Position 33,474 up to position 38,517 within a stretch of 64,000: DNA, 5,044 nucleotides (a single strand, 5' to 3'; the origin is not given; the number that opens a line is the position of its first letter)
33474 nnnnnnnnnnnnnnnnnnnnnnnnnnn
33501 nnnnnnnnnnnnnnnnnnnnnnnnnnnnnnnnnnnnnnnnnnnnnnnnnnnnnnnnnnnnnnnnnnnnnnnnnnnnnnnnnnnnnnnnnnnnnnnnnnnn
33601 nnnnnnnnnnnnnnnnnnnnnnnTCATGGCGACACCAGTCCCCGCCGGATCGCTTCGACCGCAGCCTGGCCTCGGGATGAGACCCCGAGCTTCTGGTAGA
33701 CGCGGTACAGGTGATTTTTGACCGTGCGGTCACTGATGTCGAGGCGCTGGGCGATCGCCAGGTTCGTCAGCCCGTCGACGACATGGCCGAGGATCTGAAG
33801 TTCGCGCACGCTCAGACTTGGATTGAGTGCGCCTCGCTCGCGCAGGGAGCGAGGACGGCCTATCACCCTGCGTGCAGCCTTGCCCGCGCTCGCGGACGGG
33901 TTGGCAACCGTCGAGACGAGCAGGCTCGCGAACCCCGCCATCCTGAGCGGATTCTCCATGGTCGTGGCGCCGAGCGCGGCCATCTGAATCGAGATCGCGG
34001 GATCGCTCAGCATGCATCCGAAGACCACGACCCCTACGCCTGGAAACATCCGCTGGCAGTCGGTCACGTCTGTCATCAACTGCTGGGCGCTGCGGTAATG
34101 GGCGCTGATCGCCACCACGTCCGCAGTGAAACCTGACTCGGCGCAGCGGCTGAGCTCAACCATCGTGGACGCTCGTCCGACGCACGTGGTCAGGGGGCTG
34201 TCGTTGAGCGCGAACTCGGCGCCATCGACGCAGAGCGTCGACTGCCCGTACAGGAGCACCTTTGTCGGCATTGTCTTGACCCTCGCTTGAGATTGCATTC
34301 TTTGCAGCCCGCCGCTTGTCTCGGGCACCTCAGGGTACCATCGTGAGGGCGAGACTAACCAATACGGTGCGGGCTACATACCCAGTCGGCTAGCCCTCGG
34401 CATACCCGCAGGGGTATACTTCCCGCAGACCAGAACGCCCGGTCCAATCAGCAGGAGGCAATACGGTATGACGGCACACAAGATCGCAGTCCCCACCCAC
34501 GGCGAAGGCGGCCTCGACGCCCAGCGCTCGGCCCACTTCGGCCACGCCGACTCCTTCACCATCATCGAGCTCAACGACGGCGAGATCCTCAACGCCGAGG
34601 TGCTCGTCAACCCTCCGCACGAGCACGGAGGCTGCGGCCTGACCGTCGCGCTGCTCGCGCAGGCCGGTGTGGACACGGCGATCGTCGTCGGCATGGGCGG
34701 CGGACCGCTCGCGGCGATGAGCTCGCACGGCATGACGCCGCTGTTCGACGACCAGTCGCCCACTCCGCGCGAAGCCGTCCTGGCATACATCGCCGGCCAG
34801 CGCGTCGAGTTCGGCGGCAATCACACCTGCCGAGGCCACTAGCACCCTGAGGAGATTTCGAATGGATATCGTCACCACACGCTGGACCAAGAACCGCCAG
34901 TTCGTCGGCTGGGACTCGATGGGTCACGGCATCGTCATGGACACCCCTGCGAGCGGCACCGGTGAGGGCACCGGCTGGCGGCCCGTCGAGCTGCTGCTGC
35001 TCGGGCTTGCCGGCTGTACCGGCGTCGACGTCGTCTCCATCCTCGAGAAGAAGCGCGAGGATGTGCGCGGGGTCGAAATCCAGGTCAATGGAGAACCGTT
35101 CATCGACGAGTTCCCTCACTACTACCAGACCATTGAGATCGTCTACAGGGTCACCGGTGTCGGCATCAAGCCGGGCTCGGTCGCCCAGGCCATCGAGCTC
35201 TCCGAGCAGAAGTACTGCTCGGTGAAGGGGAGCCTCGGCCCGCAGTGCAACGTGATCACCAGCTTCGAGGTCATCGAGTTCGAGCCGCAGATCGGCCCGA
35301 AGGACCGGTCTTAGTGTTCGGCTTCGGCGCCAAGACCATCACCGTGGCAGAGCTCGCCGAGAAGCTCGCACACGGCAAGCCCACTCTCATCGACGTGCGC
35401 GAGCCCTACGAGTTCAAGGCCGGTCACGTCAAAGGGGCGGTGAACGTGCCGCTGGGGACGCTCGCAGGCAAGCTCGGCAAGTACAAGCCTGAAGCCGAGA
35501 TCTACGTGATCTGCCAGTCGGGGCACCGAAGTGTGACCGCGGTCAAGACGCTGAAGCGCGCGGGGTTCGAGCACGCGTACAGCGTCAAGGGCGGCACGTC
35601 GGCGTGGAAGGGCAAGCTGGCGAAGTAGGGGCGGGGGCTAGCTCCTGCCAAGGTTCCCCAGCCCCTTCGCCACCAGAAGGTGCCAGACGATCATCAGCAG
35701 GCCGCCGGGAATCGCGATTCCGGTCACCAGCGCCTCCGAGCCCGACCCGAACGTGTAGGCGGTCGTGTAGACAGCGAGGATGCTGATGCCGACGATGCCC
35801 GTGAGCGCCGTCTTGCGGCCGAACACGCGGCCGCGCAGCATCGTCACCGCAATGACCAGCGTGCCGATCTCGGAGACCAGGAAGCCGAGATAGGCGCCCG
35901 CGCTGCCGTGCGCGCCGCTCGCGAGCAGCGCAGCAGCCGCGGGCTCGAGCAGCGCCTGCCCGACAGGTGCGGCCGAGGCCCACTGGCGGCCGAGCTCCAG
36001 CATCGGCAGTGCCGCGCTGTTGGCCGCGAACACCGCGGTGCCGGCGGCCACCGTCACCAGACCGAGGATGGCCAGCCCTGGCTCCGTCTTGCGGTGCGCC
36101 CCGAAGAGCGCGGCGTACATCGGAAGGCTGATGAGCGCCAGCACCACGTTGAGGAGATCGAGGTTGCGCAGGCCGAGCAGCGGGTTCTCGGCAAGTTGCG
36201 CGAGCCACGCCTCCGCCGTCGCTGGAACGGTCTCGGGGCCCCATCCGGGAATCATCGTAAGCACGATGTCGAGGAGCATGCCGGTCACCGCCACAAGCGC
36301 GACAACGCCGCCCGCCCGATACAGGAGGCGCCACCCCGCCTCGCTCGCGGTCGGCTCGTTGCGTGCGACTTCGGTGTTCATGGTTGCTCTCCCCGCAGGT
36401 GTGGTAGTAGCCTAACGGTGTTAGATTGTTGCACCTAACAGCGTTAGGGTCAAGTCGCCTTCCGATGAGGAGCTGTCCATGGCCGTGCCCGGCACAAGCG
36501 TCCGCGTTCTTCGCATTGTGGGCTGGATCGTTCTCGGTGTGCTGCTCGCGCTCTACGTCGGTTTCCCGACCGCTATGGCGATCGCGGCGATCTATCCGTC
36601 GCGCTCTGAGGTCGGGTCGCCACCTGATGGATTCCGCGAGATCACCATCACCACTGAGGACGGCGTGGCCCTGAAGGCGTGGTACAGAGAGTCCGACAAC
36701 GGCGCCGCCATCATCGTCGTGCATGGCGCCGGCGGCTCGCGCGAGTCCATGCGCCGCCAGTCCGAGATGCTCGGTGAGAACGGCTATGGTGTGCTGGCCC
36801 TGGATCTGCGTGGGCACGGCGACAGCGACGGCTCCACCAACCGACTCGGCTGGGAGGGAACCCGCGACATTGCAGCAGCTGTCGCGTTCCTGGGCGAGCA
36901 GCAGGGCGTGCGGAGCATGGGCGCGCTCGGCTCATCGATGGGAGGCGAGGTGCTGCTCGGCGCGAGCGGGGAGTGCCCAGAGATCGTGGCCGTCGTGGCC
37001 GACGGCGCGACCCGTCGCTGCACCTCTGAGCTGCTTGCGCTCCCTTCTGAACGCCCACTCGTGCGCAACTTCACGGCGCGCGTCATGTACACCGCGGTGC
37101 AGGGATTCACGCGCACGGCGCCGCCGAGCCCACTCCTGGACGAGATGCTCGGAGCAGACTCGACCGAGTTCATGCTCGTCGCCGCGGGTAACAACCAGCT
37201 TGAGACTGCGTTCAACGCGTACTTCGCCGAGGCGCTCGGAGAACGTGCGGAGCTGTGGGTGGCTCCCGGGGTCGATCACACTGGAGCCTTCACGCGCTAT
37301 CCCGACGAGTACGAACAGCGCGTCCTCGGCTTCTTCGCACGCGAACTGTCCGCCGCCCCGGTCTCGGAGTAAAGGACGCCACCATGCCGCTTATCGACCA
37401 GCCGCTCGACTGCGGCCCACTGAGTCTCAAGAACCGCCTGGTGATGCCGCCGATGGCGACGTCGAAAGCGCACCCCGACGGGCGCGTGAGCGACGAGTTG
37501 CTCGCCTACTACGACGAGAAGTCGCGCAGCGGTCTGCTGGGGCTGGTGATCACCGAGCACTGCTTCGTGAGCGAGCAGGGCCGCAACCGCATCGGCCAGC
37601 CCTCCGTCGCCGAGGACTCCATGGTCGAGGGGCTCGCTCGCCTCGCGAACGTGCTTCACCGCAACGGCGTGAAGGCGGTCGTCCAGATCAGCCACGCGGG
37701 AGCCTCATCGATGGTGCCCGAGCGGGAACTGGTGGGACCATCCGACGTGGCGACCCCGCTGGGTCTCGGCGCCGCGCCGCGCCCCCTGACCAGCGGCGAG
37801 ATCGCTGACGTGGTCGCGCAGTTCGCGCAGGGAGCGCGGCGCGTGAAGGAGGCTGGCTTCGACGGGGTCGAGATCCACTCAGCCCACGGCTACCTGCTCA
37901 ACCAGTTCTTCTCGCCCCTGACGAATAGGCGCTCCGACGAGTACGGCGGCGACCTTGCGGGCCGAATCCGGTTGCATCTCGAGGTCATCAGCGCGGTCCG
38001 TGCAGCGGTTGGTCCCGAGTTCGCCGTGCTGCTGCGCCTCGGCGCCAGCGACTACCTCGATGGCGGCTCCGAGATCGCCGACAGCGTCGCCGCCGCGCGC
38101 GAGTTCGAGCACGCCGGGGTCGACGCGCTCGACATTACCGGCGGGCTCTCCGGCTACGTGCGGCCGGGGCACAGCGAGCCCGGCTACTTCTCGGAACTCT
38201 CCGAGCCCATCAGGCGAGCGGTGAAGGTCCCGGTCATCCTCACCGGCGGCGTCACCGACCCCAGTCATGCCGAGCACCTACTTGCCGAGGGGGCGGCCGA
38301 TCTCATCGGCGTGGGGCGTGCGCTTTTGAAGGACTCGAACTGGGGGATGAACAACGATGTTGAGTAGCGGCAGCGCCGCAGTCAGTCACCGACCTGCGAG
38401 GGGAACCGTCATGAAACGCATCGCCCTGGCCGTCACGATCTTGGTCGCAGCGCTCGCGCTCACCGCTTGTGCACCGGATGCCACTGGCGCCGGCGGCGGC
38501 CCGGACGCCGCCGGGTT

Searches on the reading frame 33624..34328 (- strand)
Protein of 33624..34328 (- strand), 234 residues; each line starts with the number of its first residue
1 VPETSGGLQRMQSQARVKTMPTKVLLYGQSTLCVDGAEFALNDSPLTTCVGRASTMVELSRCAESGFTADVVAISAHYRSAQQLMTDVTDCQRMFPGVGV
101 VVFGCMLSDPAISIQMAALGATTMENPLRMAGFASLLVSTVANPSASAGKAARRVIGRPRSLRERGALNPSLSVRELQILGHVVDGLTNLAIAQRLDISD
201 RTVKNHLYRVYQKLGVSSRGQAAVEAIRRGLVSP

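Call 53: search_protein_families(library=pfam, proteins=[window:33624-34328:-], max_evalue=0.00001)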
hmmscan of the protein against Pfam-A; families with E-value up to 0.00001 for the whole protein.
window:33624-34328:- (234 aa): 2 families
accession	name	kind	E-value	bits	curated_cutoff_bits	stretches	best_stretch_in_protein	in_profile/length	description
PF00196.25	GerE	-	1.8e-18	66.3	23.5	1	171-225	2-56/57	Bacterial regulatory proteins, luxR family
PF08281.18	Sigma70_r4_2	-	4e-07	30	25.7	1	181-214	21-54/54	Sigma-70, region 4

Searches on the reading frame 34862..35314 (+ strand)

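Call 101: search_protein_families(library=pfam, proteins=[window:34862-35314:+], max_evalue=0.001)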
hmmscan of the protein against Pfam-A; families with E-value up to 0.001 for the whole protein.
window:34862-35314:+ (150 aa): 1 family
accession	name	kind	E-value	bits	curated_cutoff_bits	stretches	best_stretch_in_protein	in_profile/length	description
PF02566.24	OsmC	-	4.8e-13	49.8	27.5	1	34-132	1-98/100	OsmC-like protein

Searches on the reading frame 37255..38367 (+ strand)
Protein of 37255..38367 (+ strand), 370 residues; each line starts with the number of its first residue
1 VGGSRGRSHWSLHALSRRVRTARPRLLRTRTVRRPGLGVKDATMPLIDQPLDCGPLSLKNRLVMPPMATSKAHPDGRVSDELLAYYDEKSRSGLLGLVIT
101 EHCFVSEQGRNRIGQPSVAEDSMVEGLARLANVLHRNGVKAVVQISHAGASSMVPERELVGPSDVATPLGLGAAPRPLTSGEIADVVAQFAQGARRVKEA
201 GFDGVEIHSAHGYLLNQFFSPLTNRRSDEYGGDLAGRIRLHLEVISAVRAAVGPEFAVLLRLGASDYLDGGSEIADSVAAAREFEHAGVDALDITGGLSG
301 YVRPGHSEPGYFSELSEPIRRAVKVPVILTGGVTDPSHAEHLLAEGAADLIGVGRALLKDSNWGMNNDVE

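Call 53: search_protein_families(library=pfam, proteins=[window:37255-38367:+], max_evalue=0.00001)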
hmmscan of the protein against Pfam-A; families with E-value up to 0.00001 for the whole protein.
window:37255-38367:+ (370 aa): 2 families
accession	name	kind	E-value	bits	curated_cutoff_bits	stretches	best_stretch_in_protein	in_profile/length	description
PF00724.26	Oxidored_FMN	-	8.8e-72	242.7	27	1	49-363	4-331/342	NADH:flavin oxidoreductase / NADH oxidase family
PF03060.21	NMO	-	3.2e-07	30.5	28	1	274-349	142-218/331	Nitronate monooxygenase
